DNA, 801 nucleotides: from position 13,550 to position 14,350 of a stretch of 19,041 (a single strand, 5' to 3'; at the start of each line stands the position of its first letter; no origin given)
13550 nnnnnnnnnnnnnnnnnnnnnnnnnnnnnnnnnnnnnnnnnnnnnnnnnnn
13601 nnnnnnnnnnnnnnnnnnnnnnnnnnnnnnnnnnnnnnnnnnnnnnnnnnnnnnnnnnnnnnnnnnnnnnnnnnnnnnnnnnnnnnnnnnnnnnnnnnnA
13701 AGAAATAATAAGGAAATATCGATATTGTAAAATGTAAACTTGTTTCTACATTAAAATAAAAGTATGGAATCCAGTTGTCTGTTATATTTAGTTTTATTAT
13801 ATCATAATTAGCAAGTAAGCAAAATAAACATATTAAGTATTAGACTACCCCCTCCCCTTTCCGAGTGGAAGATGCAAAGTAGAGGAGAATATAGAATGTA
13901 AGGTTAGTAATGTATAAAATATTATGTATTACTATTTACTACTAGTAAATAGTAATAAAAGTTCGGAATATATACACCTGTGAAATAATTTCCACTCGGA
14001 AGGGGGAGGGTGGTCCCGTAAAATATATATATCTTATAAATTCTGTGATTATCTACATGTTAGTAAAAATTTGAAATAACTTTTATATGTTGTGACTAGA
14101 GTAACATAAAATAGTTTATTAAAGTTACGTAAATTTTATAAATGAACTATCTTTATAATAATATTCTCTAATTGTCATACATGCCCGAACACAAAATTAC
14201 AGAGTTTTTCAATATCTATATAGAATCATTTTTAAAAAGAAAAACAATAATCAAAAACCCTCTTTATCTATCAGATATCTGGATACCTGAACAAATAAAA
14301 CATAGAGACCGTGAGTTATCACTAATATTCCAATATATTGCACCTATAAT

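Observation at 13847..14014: Candidate replication origin upstream of orc1/cdc6-dp1: inverted ORB-like pair around an AT-rich segment with a central 31-bp perfect palindrome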

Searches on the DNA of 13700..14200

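Call 58: search_rna_families(source=window, start=13700, end=14200, threshold=evalue, max_evalue=1)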
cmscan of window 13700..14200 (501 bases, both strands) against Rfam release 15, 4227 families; matches with E-value up to 1: 0.
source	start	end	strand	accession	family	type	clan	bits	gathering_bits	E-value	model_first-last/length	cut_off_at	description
